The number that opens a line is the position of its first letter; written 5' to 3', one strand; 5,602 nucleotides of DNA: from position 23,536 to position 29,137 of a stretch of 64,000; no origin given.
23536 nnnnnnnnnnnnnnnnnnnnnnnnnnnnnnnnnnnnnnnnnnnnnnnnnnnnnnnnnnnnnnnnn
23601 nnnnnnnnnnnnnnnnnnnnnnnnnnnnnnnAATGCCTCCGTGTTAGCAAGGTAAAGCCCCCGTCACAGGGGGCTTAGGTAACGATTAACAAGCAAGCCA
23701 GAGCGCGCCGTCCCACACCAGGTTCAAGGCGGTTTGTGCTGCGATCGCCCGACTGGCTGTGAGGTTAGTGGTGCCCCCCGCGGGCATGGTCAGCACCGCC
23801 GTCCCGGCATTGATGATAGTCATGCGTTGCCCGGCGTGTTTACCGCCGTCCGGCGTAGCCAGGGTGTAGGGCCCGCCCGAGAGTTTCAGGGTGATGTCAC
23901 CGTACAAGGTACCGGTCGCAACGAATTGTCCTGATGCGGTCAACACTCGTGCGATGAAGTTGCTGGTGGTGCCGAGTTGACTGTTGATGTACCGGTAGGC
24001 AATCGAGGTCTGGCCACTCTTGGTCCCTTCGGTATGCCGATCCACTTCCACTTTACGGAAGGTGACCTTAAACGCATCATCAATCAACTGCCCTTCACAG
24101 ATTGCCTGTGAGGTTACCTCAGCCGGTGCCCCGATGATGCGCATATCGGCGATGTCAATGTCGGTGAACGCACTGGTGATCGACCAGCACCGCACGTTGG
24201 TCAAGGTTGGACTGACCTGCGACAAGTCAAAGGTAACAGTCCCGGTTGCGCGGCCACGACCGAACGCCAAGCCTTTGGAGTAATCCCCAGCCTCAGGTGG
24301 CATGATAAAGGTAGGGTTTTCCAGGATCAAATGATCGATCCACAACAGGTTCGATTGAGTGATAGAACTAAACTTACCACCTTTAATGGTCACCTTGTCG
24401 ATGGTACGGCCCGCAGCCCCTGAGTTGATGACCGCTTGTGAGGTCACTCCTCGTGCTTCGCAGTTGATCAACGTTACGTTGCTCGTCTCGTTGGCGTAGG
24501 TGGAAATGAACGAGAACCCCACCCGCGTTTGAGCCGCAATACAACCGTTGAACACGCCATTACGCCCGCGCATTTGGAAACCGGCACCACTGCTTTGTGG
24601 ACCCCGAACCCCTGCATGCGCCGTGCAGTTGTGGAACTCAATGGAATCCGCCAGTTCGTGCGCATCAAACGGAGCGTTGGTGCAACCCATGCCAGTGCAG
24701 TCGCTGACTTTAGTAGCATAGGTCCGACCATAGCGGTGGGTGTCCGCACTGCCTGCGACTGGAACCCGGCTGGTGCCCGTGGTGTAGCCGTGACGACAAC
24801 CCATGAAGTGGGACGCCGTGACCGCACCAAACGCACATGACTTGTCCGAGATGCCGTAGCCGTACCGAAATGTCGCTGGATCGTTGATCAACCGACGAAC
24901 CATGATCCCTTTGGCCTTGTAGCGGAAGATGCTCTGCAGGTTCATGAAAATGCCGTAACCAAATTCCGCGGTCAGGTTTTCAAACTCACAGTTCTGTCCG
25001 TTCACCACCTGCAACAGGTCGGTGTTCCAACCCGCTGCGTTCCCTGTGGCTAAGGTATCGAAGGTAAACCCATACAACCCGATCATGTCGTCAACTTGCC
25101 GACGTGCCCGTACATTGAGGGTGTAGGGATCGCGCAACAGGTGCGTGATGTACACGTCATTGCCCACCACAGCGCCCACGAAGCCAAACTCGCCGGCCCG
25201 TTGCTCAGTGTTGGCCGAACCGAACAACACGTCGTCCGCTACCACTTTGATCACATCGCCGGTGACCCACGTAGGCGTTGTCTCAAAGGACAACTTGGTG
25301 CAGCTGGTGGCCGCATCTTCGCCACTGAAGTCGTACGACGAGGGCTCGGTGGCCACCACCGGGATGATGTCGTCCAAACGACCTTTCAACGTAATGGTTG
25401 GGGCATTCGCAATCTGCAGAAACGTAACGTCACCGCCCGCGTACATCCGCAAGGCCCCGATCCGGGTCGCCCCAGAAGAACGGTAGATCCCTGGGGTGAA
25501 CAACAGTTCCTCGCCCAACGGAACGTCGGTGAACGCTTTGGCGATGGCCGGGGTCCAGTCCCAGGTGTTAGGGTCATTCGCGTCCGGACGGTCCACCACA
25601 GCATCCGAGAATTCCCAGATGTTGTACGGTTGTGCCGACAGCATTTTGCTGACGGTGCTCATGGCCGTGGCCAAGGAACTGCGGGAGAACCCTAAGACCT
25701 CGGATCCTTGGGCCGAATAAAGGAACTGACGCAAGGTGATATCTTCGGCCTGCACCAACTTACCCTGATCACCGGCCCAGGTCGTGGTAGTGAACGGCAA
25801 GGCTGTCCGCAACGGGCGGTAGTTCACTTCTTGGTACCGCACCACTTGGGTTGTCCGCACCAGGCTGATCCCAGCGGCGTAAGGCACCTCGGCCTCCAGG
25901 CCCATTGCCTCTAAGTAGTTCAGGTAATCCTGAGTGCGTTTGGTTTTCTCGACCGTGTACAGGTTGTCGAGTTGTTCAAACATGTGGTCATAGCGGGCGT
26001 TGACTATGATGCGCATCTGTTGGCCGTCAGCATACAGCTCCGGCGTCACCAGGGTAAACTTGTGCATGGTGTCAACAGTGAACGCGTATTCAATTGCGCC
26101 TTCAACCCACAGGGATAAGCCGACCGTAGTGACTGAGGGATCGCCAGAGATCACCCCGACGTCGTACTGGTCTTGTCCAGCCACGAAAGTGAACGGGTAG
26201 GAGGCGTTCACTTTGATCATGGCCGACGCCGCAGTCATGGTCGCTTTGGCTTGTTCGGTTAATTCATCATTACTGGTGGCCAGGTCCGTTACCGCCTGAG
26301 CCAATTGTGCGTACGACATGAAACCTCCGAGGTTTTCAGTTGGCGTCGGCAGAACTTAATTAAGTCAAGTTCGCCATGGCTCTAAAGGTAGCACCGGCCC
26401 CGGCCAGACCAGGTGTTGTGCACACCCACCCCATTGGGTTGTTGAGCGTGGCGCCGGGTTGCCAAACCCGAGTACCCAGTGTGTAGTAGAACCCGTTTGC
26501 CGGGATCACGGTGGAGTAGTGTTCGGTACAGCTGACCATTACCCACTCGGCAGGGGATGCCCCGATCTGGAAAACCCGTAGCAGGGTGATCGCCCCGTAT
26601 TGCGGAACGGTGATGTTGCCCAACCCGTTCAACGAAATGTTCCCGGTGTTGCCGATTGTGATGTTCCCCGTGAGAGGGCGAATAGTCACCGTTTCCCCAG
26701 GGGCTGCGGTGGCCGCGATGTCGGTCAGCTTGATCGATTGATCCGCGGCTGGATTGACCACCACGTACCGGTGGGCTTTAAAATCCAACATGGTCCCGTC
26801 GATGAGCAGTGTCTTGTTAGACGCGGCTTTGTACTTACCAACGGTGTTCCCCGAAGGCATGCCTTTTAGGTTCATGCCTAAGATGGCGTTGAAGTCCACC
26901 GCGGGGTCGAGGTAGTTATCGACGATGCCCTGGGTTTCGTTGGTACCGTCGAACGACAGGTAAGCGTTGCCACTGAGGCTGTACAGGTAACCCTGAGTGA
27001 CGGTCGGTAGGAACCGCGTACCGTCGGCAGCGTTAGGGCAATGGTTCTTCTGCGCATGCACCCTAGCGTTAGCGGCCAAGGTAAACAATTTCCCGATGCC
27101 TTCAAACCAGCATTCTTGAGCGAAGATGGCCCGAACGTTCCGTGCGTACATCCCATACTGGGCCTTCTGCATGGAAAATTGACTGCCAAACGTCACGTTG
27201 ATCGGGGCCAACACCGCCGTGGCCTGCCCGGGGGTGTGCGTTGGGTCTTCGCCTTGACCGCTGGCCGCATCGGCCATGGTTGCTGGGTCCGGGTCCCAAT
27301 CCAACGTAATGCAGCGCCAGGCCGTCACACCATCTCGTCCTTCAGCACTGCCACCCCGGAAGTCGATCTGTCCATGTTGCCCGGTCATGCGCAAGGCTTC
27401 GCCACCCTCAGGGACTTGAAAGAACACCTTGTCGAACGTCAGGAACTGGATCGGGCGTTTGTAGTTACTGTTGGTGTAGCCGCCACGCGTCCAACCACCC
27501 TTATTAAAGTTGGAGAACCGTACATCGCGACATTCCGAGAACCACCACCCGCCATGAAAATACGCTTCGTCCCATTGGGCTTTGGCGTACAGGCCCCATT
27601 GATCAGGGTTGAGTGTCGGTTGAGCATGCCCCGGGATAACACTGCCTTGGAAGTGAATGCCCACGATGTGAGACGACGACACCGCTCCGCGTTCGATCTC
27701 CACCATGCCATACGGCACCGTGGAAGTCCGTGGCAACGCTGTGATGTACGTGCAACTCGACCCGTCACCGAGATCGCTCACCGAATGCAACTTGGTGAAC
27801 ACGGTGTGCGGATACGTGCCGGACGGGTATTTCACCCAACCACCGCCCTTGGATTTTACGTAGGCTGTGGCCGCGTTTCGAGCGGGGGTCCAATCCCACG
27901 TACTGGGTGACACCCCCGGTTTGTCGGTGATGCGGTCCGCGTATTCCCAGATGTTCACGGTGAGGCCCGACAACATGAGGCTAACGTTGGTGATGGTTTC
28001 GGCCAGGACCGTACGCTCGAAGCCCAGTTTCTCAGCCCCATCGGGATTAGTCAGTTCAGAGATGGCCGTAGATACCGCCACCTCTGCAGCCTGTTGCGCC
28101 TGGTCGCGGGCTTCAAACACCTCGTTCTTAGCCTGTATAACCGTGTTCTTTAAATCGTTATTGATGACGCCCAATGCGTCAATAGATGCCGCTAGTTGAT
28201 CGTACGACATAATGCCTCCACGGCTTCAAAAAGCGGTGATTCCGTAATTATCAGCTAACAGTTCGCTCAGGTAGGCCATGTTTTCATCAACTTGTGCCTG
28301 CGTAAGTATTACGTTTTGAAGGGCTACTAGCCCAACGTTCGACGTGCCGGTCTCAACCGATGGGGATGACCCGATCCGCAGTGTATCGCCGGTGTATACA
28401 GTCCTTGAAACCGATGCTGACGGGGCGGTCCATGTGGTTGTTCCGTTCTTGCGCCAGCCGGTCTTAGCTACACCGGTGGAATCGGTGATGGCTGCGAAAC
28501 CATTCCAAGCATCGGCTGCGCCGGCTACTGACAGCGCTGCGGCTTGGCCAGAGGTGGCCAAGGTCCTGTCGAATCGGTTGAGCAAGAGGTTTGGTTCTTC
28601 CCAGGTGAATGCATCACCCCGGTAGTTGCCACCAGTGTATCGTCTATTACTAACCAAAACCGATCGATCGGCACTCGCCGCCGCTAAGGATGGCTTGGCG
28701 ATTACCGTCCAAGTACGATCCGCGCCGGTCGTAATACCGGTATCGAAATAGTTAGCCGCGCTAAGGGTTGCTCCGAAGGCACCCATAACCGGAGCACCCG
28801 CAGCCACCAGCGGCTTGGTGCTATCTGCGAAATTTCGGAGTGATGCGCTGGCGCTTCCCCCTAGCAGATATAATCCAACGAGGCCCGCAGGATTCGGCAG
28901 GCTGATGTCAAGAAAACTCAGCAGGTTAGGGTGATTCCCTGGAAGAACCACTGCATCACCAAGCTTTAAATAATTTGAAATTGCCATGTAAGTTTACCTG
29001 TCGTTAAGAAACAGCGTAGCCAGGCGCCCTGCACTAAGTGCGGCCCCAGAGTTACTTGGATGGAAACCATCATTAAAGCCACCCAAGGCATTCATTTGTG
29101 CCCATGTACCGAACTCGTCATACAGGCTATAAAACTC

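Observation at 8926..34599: ~25.7-kb multi-depolymerase cassette in a phiKZ-like jumbo phage: ten fibre/spike proteins sorted into three N-terminal docking classes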

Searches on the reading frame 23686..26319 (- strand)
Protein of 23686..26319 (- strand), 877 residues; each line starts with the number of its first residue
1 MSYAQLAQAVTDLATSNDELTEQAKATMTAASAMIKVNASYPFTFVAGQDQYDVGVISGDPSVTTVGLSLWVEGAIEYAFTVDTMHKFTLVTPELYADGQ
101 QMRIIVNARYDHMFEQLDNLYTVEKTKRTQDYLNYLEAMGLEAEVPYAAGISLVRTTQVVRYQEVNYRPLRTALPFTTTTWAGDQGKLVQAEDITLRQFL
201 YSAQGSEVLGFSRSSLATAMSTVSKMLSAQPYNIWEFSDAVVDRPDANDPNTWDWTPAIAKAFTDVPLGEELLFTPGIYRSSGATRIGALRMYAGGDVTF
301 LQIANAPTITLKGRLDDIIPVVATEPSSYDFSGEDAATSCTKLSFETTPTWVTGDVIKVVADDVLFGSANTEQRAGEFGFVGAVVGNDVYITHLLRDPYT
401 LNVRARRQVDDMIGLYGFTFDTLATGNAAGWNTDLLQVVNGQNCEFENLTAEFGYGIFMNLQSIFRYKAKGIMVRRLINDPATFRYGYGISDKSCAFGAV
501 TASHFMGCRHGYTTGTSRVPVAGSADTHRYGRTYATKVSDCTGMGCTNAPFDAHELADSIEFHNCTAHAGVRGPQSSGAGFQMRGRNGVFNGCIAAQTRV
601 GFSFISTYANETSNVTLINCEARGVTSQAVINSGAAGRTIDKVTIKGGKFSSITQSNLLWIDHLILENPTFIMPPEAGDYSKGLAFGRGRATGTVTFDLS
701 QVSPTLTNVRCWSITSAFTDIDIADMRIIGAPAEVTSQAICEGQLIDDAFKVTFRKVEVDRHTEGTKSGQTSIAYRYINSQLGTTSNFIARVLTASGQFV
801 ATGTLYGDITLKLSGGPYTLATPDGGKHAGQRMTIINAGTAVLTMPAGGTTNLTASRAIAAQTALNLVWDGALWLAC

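Call 4: search_protein_families(library=pfam, proteins=[window:23686-26319:-], max_evalue=0.01)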
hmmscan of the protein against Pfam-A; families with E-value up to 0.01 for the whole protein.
window:23686-26319:- (877 aa): 1 family
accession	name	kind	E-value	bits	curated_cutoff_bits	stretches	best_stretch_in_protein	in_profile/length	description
PF25692.1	Phage_depo_C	-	8e-09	36.3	25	1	810-874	19-89/90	Phage depolymerase C-terminal beta sandwich domain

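Call 9: search_protein_families(library=phrogs, proteins=[window:23686-26319:-], max_evalue=0.001)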
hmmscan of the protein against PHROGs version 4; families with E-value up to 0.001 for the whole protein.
window:23686-26319:- (877 aa): 5 families
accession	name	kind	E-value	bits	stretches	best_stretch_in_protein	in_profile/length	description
phrog_27786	-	tail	1.1e-16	61.5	1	302-715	143-518/729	tail spike protein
phrog_29932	-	unknown function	2.8e-16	60.2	1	458-655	262-457/685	-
phrog_34100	-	tail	1.3e-14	54.4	1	171-288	106-214/696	tail protein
phrog_27613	-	tail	8.5e-10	38.6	1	147-263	34-158/779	tail protein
phrog_18512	-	tail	1.6e-07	31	1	499-622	323-432/651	tail fiber protein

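Call 14: search_dna_similar(query=window:23686-26319:-, collection=phages, mode=protein, max_rows=30, max_evalue=0.001)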
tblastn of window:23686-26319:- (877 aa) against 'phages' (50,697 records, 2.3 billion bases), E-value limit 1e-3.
Records with a match: 62; places in all: 65; records where one place covers at least 80% of the query: 0.
Best place of each record, by identity: <60% 62.
By first word of the organism name: Klebsiella 33; Gordonia 10; Pseudomonas 10; Rhodococcus 4; Escherichia 3; Serratia 1; Cobetia 1.
By host as written in the record: Klebsiella pneumoniae 13; Gordonia terrae 3612 9; - 5; Pseudomonas aeruginosa 5; Escherichia coli 3; Rhodococcus equi 2; Prescottella equi 2; Klebsiella pneumoniae NTUH-K44 2; and 18 more.
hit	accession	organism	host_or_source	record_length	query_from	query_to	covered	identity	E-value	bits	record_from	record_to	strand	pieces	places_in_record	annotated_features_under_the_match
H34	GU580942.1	Rhodococcus phage ReqiPoco6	Rhodococcus equi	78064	334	874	62%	22.4%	3e-12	77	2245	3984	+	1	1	tail fiber protein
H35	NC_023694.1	Rhodococcus phage ReqiPoco6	Rhodococcus equi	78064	334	874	62%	22.4%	3e-12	77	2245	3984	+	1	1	tail spike protein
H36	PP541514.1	Escherichia phage PSK2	Escherichia coli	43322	223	656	49%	25.1%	2e-5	55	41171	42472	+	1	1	hypothetical protein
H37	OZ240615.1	Klebsiella phage vB_KpM_Centimanus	-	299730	300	652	40%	28.2%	8e-19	99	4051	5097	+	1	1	hypothetical protein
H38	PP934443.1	Klebsiella phage P252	Klebsiella pneumoniae KP56563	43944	217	585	42%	26.7%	3e-6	57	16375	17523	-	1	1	tail fiber protein | endolysin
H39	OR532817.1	Klebsiella phage RCIP0023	Klebsiella pneumoniae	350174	254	604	40%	25.0%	2e-5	54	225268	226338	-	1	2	hypothetical protein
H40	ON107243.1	Klebsiella phage 37P2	Klebsiella pneumoniae TCU_KP_37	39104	354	646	33%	29.9%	1e-13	82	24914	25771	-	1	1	tail spike protein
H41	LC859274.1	Rhodococcus phage ReT1v-2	Prescottella equi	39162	254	567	36%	25.5%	8e-13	79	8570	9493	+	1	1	Fiber protein, tail spike-like protein Glycoside hydrolase family 55 ...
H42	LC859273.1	Rhodococcus phage ReT1v-1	Prescottella equi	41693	254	567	36%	25.5%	8e-13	79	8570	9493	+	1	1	Fiber protein, tail spike-like protein Glycoside hydrolase family 55 ...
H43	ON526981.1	Gordonia phage Phabuloso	Gordonia terrae 3612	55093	348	584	27%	33.3%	2e-17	94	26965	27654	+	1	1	33: minor tail protein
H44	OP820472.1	Gordonia phage Ecliptus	Gordonia terrae CAG3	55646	348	584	27%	32.9%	2e-17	94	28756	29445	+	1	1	37: tailspike protein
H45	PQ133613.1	Klebsiella phage P6315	Klebsiella pneumoniae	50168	300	606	35%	25.2%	4e-10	70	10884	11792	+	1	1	hypothetical protein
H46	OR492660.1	Klebsiella phage P1011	Klebsiella pneumoniae B16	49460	300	606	35%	25.2%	5e-10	70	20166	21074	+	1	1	hypothetical protein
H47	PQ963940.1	Klebsiella phage P11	Klebsiella pneumoniae B11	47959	300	606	35%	25.2%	5e-10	70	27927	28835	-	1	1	tail spike protein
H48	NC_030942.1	Gordonia phage BritBrat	Gordonia terrae 3612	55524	349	578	26%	31.7%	6e-10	69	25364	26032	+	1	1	29: minor tail protein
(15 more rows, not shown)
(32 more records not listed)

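Call 28: search_protein_families(library=pfam, proteins=[window:23686-26319:-], max_evalue=5)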
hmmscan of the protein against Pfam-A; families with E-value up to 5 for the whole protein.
window:23686-26319:- (877 aa): 2 families
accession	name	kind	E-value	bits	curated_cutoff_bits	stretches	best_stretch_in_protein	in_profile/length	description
PF25692.1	Phage_depo_C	-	8e-09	36.3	25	1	810-874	19-89/90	Phage depolymerase C-terminal beta sandwich domain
PF13229.12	Beta_helix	-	0.027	14.6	25.9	1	438-607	5-147/158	Right handed beta helix region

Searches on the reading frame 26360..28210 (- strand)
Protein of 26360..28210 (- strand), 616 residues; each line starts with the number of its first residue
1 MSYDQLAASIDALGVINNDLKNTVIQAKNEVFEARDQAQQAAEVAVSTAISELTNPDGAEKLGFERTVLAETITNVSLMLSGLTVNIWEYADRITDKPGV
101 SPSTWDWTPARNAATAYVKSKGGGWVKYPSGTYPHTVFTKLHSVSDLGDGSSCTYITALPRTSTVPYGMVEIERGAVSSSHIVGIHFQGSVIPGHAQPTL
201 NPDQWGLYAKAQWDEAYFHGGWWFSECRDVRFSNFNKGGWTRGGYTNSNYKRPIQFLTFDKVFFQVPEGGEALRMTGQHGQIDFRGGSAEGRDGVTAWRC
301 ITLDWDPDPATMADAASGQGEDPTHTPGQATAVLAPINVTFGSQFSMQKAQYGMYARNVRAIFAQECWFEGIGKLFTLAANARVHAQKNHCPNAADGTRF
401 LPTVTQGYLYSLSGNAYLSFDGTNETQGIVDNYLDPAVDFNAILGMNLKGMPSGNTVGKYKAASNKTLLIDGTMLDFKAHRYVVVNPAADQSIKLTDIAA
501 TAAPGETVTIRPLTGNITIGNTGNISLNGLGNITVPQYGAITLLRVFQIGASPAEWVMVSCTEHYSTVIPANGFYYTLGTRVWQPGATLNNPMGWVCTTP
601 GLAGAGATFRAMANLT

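Call 4: search_protein_families(library=pfam, proteins=[window:26360-28210:-], max_evalue=0.01)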
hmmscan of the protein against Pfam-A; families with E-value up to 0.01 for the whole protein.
window:26360-28210:- (616 aa): 0 families

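Call 9: search_protein_families(library=phrogs, proteins=[window:26360-28210:-], max_evalue=0.001)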
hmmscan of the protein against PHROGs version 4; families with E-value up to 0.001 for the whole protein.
window:26360-28210:- (616 aa): 2 families
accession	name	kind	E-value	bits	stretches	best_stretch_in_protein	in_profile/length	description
phrog_27613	-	tail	7.3e-12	45.4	1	40-120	78-163/779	tail protein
phrog_34100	-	tail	3.5e-10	39.8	1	51-122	134-209/696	tail protein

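Call 28: search_protein_families(library=pfam, proteins=[window:26360-28210:-], max_evalue=5)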
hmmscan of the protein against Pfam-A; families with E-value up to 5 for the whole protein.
window:26360-28210:- (616 aa): 2 families
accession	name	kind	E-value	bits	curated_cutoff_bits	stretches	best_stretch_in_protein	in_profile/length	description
PF22775.2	GA_3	-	0.1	13.6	27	1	7-44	29-66/100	GA-like domain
PF05103.18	DivIVA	-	0.32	11.4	28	1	5-49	50-94/131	DivIVA protein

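Call 70: find_homologous_proteins(query=window:26360-28210:-, max_evalue=0.00001)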
Query window:26360-28210:- (616 aa): 38 proteins with E <= 0.00001 among 8000 candidates.
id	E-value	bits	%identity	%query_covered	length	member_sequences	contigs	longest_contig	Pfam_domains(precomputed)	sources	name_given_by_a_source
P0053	0.0e+0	1434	100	100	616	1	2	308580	-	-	-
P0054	0.0e+0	1184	82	100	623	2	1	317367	-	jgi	jgi:hypothetical protein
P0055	0.0e+0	1124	77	100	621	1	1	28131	-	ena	-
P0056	0.0e+0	1122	77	100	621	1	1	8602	-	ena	-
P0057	0.0e+0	1109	80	93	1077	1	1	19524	-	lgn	-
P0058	0.0e+0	1102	76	99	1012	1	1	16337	-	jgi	jgi:hypothetical protein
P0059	6.6e-239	813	63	93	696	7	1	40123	-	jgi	jgi:hypothetical protein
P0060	4.8e-220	751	59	91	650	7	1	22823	-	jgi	jgi:hypothetical protein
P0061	2.4e-207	709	56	92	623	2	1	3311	-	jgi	jgi:hypothetical protein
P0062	2.7e-205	702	56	92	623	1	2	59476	-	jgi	jgi:hypothetical protein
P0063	5.2e-202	691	53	97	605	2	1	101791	-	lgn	-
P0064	8.2e-201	687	52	100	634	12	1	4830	-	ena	-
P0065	7.1e-196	671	55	93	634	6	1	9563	-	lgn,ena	-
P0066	4.2e-187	642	53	92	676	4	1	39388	-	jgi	-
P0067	1.3e-172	594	50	92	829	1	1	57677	-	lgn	-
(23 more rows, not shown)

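Call 74: search_solved_structures(query=A4, max_evalue=1)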
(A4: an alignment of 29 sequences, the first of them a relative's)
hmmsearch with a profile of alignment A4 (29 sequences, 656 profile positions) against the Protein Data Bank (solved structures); distinct sequences matched with E-value up to 1: 0.

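Call 85: search_protein_families(library=ncbifam, proteins=[window:26360-28210:-], max_evalue=0.01)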
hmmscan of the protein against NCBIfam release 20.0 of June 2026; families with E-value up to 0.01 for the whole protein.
window:26360-28210:- (616 aa): 0 families

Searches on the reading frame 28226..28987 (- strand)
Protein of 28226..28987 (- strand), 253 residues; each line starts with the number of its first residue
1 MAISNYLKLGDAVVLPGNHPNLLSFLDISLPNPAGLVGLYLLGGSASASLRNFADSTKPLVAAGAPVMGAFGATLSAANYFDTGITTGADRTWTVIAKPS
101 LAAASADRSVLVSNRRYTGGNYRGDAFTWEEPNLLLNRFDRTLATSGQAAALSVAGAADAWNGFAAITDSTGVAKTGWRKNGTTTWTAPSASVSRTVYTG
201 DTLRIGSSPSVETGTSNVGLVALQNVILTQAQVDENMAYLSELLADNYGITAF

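Call 5: search_protein_families(library=pfam, proteins=[window:28226-28987:-], max_evalue=0.01)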
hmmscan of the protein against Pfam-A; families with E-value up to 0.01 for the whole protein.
window:28226-28987:- (253 aa): 0 families

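Call 10: search_protein_families(library=phrogs, proteins=[window:28226-28987:-], max_evalue=0.001)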
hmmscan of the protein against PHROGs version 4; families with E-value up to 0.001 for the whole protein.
window:28226-28987:- (253 aa): 1 family
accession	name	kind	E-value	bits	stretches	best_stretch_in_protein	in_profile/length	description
phrog_4390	-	unknown function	1.2e-26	94.9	1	13-250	3-252/253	-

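Call 28: search_protein_families(library=pfam, proteins=[window:28226-28987:-], max_evalue=5)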
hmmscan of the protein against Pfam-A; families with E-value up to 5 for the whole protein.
window:28226-28987:- (253 aa): 0 families

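Call 85: search_protein_families(library=ncbifam, proteins=[window:28226-28987:-], max_evalue=0.01)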
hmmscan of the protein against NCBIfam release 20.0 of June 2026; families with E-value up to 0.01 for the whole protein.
window:28226-28987:- (253 aa): 0 families
